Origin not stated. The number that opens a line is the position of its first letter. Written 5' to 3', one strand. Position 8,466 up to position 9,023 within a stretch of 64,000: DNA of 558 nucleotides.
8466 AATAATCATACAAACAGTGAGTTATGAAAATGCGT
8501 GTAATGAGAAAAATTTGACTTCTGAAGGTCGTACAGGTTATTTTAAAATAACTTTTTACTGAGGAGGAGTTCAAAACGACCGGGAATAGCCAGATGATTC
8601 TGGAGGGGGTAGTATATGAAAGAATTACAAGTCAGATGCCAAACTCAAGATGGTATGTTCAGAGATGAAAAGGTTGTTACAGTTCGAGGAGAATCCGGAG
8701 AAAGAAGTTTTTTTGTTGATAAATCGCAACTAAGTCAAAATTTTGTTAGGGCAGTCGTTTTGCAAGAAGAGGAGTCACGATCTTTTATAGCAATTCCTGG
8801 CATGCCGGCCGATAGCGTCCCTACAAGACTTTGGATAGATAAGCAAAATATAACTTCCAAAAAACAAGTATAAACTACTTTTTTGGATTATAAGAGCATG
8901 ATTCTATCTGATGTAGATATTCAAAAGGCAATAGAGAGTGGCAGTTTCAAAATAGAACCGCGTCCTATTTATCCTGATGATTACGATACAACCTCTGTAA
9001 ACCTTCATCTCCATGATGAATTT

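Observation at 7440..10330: Low-GC horizontally acquired island: MntA/HepT toxin-antitoxin, DUF4160 remnant, orphan 85-aa gene, frameshifted dCTP deaminase and an Rx4-6H HEPN-like protein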

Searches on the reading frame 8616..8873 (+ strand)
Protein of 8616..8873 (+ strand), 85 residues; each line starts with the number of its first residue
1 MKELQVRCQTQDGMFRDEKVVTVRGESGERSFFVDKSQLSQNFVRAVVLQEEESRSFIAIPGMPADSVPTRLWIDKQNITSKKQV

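Call 3: search_protein_families(library=pfam, proteins=[window:8616-8873:+], max_evalue=0.1)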
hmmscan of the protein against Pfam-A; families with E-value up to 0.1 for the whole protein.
window:8616-8873:+ (85 aa): 0 families

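Call 4: search_protein_families(library=padloc, proteins=[window:8616-8873:+], max_evalue=0.1)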
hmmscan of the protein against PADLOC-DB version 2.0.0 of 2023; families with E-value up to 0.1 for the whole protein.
window:8616-8873:+ (85 aa): 0 families

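Call 12: search_protein_families(library=ncbifam, proteins=[window:8616-8873:+], max_evalue=0.01)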
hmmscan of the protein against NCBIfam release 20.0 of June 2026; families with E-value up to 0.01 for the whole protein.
window:8616-8873:+ (85 aa): 0 families

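Call 13: search_protein_families(library=phrogs, proteins=[window:8616-8873:+], max_evalue=0.01)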
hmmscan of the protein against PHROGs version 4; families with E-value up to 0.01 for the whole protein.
window:8616-8873:+ (85 aa): 0 families

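Call 14: find_homologous_proteins(query=window:8616-8873:+, max_evalue=0.01)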
Query window:8616-8873:+ (85 aa): 1 proteins with E <= 0.01 among 1 candidates.
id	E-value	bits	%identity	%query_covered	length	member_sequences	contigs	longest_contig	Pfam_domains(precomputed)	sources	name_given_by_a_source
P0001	3.9e-46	172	98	100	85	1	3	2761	-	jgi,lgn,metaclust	metaclust:\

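Call 17: find_encoding_contigs(protein=P0001, flank=10000, max_places=6)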
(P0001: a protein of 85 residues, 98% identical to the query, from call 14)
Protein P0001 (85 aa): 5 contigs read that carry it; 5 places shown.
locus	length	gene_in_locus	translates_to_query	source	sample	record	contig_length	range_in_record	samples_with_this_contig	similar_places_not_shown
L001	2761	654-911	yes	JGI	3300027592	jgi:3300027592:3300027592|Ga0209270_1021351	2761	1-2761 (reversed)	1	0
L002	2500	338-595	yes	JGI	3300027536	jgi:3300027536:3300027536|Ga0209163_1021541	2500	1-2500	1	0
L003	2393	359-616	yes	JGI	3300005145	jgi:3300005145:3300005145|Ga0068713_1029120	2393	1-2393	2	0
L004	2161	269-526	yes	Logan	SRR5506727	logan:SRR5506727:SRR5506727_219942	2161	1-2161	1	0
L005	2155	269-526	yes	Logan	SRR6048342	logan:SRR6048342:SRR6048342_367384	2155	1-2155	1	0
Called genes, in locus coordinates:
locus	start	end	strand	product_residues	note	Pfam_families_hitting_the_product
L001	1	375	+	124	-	?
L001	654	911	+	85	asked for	-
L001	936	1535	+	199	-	PF22769:DCD, PF00692:dUTPase (weak)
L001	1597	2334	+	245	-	PF18734:HEPN_AbiU2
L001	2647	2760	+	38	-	?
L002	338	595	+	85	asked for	-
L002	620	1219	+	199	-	PF22769:DCD, PF00692:dUTPase (weak)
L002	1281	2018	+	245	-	PF18734:HEPN_AbiU2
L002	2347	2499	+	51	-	?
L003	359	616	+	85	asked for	-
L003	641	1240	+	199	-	PF22769:DCD, PF00692:dUTPase (weak)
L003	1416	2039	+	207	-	PF18734:HEPN_AbiU2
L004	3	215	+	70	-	?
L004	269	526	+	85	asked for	-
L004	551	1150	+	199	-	PF22769:DCD, PF00692:dUTPase (weak)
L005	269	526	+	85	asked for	-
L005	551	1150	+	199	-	PF22769:DCD, PF00692:dUTPase (weak)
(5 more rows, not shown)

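Call 25: search_protein_representatives(protein=window:8616-8873:+)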
Query: 85 residues. Proteins with E-value up to 0.001 (for the whole library): 10; up to 1e-10: 2; up to 1e-30: 1. The best 10 are listed.
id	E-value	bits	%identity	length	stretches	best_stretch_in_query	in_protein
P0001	1.2e-46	171.5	98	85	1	1-85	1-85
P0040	4.9e-12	61.6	46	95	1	2-82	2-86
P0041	1.9e-08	50.2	43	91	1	1-75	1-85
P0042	2.8e-08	49.7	41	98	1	1-80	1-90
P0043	2.7e-07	46.6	38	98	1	3-80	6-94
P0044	7.8e-07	45.1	37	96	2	1-38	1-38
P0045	9.8e-07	44.8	32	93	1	1-80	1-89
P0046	1.4e-06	44.3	33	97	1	1-81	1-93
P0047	7.2e-04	35.7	31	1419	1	5-39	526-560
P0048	8.9e-04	35.4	34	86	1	1-73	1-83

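Call 29: find_encoding_contigs(protein=P0040, flank=4000, max_places=4)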
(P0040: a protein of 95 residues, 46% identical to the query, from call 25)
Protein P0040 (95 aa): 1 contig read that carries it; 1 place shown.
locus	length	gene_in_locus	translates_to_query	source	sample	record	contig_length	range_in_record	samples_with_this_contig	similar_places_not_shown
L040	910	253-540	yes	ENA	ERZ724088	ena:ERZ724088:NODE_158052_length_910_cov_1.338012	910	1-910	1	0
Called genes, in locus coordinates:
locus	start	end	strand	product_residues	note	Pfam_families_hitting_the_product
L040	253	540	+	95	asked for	-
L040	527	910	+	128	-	?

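Call 32: find_encoding_contigs(protein=P0042, flank=5000, max_places=4)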
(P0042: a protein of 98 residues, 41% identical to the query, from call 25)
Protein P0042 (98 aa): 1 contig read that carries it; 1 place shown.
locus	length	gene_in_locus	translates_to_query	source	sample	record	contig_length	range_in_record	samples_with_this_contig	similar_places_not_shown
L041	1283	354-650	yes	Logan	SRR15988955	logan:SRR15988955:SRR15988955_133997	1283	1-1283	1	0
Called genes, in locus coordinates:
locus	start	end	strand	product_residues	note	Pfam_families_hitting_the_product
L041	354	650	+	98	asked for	-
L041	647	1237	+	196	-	PF22769:DCD, PF00692:dUTPase (weak)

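Call 33: find_encoding_contigs(protein=P0045, flank=5000, max_places=4)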
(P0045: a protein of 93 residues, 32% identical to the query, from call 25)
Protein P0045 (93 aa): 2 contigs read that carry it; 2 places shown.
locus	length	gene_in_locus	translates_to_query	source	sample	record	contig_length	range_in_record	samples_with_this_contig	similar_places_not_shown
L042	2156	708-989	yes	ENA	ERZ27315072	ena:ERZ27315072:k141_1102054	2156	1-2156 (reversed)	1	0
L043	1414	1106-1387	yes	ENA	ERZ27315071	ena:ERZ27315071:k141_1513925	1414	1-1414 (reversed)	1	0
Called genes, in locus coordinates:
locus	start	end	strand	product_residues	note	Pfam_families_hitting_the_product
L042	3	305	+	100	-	?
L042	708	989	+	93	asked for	-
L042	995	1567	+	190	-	PF22769:DCD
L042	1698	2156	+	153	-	?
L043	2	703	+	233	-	?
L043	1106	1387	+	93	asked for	-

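Call 34: search_protein_families(library=pfam, proteins=[L042:1698-2156:+, L042:3-305:+, L043:2-703:+, L042:995-1567:+, L041:647-1237:+, L001:936-1535:+], max_evalue=0.01)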
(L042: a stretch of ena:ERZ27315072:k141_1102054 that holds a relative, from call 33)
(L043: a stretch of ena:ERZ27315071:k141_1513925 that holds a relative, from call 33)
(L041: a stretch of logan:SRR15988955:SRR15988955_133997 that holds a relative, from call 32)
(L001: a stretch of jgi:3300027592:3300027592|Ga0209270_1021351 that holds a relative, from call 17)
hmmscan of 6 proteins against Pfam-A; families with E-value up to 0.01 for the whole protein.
L042:1698-2156:+ (153 aa): 0 families

L042:3-305:+ (100 aa): 2 families
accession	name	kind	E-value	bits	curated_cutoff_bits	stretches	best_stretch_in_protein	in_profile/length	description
PF02518.31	HATPase_c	-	3.4e-24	85.8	26.4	1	2-94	18-110/111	Histidine kinase-, DNA gyrase B-, and HSP90-like ATPase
PF14501.12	HATPase_c_5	-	0.0046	17.3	22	1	11-79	28-90/102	GHKL domain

L043:2-703:+ (233 aa): 3 families
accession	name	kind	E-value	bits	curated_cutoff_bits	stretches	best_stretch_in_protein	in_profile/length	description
PF02518.31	HATPase_c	-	4.1e-30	104.9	26.4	1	118-227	1-110/111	Histidine kinase-, DNA gyrase B-, and HSP90-like ATPase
PF00512.31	HisKA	-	5.7e-15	55.6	26.9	1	10-72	3-62/66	His Kinase A (phospho-acceptor) domain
PF14501.12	HATPase_c_5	-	0.00041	20.7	22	1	123-212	6-90/102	GHKL domain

L042:995-1567:+ (190 aa): 3 families
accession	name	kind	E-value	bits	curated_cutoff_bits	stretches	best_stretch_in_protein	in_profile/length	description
PF22769.1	DCD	-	1e-32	113.8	27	1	2-169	1-153/153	dCTP deaminase-like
PF00692.24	dUTPase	-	4.2e-05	23.8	22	1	109-171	46-106/129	dUTPase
PF22569.1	DCD_C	-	0.0065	16.3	22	0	58-186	53-185/192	2'-deoxycytidine 5'-triphosphate deaminase (DCD), C-terminal domain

L041:647-1237:+ (196 aa): 2 families
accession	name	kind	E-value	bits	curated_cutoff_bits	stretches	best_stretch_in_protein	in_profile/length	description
PF22769.1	DCD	-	8.2e-31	107.6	27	1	2-172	1-153/153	dCTP deaminase-like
PF00692.24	dUTPase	-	4.9e-06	26.8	22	1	112-178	46-108/129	dUTPase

L001:936-1535:+ (199 aa): 2 families
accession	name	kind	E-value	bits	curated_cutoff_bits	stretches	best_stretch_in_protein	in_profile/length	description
PF22769.1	DCD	-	2.3e-31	109.4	27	1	2-171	1-152/153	dCTP deaminase-like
PF00692.24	dUTPase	-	1.4e-05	25.3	22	1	112-174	46-106/129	dUTPase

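Call 35: find_encoding_contigs(protein=P0046, flank=5000, max_places=4)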
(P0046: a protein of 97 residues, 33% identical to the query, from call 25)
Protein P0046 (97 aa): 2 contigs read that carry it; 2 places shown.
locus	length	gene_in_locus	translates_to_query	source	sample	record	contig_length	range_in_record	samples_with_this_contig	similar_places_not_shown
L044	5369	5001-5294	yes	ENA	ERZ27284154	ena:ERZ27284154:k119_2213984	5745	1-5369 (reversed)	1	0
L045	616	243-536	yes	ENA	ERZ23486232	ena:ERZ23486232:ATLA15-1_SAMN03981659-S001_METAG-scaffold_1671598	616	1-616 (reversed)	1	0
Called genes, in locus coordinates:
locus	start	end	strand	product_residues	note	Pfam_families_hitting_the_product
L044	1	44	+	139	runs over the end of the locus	?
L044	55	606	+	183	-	PF01558:POR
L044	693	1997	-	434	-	PF12800:Fer4_4 (faint), PF13183:Fer4_8, PF13534:Fer4_17, PF02754:CCG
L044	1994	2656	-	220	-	-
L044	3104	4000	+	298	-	PF04055:Radical_SAM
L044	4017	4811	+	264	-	PF00809:Pterin_bind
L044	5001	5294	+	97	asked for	-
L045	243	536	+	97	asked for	-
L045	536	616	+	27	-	?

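Call 36: find_encoding_contigs(protein=P0043, flank=5000, max_places=4)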
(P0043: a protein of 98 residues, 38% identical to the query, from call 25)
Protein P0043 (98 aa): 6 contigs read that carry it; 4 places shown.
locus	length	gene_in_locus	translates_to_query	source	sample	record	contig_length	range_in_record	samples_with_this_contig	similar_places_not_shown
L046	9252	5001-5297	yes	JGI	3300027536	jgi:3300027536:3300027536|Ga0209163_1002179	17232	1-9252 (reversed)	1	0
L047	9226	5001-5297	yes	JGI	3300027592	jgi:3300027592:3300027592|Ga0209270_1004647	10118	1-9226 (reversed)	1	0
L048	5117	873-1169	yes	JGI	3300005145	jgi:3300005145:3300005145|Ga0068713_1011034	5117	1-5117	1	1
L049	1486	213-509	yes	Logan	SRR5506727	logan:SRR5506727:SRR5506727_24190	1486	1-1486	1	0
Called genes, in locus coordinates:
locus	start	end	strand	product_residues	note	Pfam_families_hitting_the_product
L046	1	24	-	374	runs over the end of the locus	PF02481:DNA_processg_A, PF17782:WHD_DprA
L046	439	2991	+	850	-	PF11897:DUF3417, PF00343:Phosphorylase, PF28476:GlgP_C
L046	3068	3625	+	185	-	PF01862:PvlArgDC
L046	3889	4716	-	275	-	-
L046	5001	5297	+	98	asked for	-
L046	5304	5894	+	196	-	PF22769:DCD, PF00692:dUTPase (weak)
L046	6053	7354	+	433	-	PF04413:Glycos_transf_N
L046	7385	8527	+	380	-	PF00988:CPSase_sm_chain, PF00117:GATase, PF07722:Peptidase_C26 (weak)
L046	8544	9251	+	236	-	?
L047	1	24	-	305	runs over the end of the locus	?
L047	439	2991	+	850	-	PF11897:DUF3417, PF00343:Phosphorylase, PF28476:GlgP_C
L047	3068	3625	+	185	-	PF01862:PvlArgDC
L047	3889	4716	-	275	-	-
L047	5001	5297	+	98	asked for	-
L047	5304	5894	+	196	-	PF22769:DCD, PF00692:dUTPase (weak)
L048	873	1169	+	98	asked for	-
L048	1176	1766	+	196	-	PF22769:DCD, PF00692:dUTPase (weak)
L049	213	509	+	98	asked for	-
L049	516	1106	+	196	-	PF22769:DCD, PF00692:dUTPase (weak)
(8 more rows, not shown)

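Call 41: find_homologous_proteins(query=A1, max_evalue=0.001)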
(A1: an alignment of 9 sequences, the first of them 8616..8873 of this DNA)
Query A1 (9 sequences) (85 aa, profile of the alignment): 8 proteins with E <= 0.001 among 4808 candidates.
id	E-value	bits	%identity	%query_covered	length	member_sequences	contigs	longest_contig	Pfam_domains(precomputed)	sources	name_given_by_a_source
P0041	8.0e-32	127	37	93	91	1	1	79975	-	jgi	jgi:hypothetical protein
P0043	1.4e-31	126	32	98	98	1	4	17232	-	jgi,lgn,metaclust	metaclust:\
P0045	1.6e-31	126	30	93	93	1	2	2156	-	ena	-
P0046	1.9e-30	122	29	95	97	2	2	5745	-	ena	-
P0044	7.3e-29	117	28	95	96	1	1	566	-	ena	-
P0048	1.2e-28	117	31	87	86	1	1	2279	-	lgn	-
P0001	1.1e-25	107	98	100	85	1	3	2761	-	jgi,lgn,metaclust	metaclust:\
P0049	1.6e-15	75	33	78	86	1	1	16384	-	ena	-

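Call 43: find_related_loci(query=A2, collection=metagenome_contigs, flank=4000)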
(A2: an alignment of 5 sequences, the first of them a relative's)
Query A2 (199 aa) in metagenome_contigs; peptide patterns used: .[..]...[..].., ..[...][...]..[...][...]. (x = any residue, [..] = any of these).
167 stretches matched a pattern; 11 encode a relative of the query (tblastn E <= 1e-3); 11 distinct loci.
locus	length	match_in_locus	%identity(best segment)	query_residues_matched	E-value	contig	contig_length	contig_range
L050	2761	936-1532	100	1-199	5e-143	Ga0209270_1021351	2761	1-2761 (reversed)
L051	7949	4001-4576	59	1-193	1e-72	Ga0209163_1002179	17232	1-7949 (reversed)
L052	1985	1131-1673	41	1-193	7e-36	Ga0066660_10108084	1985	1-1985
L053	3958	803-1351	41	1-195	5e-36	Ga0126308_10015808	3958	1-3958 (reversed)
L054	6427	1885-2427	43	1-193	2e-35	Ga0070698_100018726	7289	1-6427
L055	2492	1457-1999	42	1-193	2e-35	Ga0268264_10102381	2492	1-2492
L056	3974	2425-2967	42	1-193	2e-35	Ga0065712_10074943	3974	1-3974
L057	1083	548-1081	41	1-190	3e-36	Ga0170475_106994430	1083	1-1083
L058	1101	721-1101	43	1-137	7e-24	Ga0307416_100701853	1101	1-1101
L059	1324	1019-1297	38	1-104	3e-10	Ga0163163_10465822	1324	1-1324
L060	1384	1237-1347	61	1-38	4e-9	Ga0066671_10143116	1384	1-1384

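Call 44: search_solved_structures(query=L001:936-1535:+, show_alignments=2, max_evalue=0.001)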
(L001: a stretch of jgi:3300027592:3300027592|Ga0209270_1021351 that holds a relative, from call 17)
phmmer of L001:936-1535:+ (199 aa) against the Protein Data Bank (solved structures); distinct sequences matched with E-value up to 0.001: 30.
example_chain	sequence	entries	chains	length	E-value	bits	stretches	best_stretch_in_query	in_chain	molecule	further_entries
2qxx_A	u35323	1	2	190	1.2e-21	80.5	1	76-196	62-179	Deoxycytidine triphosphate deaminase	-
4a6a_A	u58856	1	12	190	4.3e-21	78.6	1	76-196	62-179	DEOXYCYTIDINE TRIPHOSPHATE DEAMINASE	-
2qlp_A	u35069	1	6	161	1.6e-18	70.2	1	76-175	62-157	Deoxycytidine triphosphate deaminase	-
1xs1_A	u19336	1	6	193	2.9e-17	66.1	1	3-176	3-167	Deoxycytidine triphosphate deaminase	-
2v9x_A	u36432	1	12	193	7.7e-17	64.7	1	3-176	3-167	DEOXYCYTIDINE TRIPHOSPHATE DEAMINASE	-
1xs4_A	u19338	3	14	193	2e-16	63.4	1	3-176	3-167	Deoxycytidine triphosphate deaminase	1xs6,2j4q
2j4h_A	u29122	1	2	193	7.5e-16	61.5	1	3-176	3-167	DEOXYCYTIDINE TRIPHOSPHATE DEAMINASE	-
4xjc_A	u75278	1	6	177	3.8e-15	59.2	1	83-174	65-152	Deoxycytidine triphosphate deaminase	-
1ogh_A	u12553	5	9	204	3.8e-09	39.6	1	1-176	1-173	BIFUNCTIONAL DEAMINASE/DIPHOSPHATASE | dCTP deaminase, dUMP-forming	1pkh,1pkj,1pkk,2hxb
3gf0_A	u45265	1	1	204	9.9e-09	38.3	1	1-176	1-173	dCTP deaminase, dUMP-forming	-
2hxd_A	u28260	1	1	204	2.5e-08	37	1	1-176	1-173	dCTP deaminase, dUMP-forming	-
3km3_A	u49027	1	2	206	2.8e-08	36.8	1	81-170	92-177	Deoxycytidine triphosphate deaminase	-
4dhk_A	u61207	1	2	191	1.4e-07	34.6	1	81-188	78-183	Deoxycytidine triphosphate deaminase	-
4gk6_A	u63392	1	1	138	7.3e-07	32.2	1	87-181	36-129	Deoxyuridine 5'-triphosphate nucleotidohydrolase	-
9ln0_A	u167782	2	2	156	5.6e-06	29.3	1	61-182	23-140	dCTP deaminase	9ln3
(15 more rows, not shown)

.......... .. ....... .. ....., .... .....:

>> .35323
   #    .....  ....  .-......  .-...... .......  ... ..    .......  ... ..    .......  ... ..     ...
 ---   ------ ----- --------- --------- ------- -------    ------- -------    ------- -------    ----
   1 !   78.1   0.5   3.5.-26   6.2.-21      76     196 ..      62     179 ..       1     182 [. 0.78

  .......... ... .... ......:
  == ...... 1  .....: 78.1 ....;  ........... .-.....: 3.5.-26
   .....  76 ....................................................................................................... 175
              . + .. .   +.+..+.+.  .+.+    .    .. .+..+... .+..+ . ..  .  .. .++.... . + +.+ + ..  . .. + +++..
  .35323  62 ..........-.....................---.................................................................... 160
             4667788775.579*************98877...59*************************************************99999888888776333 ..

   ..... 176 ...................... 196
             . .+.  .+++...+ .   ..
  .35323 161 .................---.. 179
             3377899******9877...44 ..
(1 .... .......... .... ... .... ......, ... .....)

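Call 50: find_encoding_contigs(protein=P0041, flank=8000, max_places=2)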
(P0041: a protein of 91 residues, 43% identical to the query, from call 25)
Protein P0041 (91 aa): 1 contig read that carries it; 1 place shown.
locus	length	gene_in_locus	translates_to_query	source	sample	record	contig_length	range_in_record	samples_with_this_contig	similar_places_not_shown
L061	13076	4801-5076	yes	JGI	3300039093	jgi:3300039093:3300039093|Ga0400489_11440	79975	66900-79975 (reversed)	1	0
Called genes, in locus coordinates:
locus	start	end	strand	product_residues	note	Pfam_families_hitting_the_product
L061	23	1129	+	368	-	PF00501:AMP-binding, PF23562:AMP-binding_C_3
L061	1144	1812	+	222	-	PF00702:Hydrolase, PF12710:HAD (weak), PF13419:HAD_2, PF13242:Hydrolase_like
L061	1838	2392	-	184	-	-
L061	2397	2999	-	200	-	-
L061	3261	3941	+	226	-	PF01841:Transglut_core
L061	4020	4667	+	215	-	PF03006:HlyIII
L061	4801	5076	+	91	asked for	-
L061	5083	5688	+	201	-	PF22769:DCD, PF00692:dUTPase (weak)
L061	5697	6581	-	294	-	PF02811:PHP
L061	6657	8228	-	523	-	PF06415:iPGM_N, PF01676:Metalloenzyme, PF01663:Phosphodiest (weak), PF01676:Metalloenzyme, PF06415:iPGM_N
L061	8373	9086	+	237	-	-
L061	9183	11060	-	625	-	PF07549:Sec_GG (faint), PF02355:SecD_SecF_C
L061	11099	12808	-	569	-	PF21760:SecD_1st, PF00873:ACR_tran, PF22599:SecDF_P1_head, PF03176:MMPL (weak), PF02355:SecD_SecF_C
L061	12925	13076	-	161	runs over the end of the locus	-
